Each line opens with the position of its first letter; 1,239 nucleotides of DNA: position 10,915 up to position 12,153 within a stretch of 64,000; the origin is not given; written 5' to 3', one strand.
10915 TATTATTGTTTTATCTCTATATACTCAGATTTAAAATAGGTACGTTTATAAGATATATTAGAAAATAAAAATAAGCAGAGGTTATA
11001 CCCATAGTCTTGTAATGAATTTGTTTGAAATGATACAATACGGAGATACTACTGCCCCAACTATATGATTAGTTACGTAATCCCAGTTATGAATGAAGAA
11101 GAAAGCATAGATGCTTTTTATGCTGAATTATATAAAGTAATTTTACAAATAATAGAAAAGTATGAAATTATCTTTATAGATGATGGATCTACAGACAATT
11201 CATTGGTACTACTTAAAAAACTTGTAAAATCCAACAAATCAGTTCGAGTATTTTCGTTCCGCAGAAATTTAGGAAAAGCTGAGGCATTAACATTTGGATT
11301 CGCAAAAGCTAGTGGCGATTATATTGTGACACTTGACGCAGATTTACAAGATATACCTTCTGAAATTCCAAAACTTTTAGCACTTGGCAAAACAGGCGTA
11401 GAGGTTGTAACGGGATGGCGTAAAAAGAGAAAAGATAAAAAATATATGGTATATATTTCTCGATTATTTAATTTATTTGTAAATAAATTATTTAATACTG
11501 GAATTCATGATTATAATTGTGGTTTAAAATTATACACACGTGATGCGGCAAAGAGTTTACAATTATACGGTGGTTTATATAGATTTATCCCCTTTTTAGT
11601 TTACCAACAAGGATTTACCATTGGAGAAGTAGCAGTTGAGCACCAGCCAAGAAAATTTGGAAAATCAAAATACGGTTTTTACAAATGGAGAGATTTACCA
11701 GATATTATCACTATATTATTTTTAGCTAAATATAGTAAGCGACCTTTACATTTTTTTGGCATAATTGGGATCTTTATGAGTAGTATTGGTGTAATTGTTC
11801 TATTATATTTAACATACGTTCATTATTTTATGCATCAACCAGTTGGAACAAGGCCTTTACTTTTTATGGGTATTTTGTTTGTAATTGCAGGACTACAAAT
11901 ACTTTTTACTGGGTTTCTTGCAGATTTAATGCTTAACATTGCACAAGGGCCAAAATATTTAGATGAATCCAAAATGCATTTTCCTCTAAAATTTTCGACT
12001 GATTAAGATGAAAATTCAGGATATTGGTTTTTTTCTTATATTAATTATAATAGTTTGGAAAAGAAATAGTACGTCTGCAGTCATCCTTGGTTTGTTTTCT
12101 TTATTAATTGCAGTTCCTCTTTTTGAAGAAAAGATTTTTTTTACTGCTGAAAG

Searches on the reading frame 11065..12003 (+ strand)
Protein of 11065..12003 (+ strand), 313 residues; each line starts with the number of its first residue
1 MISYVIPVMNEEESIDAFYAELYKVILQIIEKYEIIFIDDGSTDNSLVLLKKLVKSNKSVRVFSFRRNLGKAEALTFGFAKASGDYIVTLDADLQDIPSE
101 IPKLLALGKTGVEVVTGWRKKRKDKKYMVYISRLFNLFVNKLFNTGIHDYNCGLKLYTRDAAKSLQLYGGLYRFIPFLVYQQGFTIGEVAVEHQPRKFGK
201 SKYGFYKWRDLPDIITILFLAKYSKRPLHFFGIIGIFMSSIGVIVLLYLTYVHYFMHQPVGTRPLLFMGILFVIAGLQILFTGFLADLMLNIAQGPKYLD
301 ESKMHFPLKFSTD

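Call 5: search_protein_families(library=pfam, proteins=[window:11065-12003:+], max_evalue=0.1)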
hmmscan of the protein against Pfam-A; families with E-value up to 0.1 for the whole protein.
window:11065-12003:+ (313 aa): 3 families
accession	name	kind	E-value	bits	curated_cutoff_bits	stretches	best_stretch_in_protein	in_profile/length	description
PF00535.33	Glycos_transf_2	-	5.3e-31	108.3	23.3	1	3-164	1-166/168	Glycosyl transferase family 2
PF10111.15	Glyco_tranf_2_2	-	3.2e-07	30.5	27.3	1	3-97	1-95/276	Glycosyltransferase like family 2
PF13704.12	Glyco_tranf_2_4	-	0.031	15.2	27.5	1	34-93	21-81/98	Glycosyl transferase family 2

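Call 79: search_solved_structures(query=window:11065-12003:+, max_evalue=0.00001)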
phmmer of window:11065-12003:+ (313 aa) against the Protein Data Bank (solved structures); distinct sequences matched with E-value up to 0.00001: 12.
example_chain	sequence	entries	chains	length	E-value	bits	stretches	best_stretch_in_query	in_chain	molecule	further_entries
9hwj_A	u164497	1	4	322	4.2e-38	134.7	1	2-289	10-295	Undecaprenyl-phosphate 4-deoxy-4-formamido-L-arabinose transferase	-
9bhc_C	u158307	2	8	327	9.6e-37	130.3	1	2-290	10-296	Undecaprenyl-phosphate 4-deoxy-4-formamido-L-arabinose transferase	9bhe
8vxh_A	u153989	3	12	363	1.4e-36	129.7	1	2-290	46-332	Undecaprenyl-phosphate 4-deoxy-4-formamido-L-arabinose transferase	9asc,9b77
5eke_A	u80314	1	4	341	1.9e-26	96.5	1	2-290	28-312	Uncharacterized glycosyltransferase sll0501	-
5ekp_C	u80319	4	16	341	2.5e-26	96.1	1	2-290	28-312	Uncharacterized glycosyltransferase sll0501 | Glycosyltransferase sll0501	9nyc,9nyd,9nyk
9nye_A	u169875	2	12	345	2.6e-26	96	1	2-290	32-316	Glycosyltransferase sll0501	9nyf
5mlz_A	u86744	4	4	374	2.3e-13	53.5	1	2-122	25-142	Dolichol monophosphate mannose synthase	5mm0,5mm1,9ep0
5hea_A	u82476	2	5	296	5e-08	36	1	1-93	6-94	Putative glycosyltransferase (GalT1)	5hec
8vh7_A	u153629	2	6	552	1.3e-07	34.6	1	9-93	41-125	Heparosan synthase B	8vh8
8viw_A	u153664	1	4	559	1.4e-07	34.5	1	9-93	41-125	Heparosan synthase B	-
7pdo_A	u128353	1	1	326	5.6e-07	32.5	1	2-120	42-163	Glucosyl-3-phosphoglycerate synthase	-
7p5l_A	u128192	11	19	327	5.6e-07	32.5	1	2-120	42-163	Glucosyl-3-phosphoglycerate synthase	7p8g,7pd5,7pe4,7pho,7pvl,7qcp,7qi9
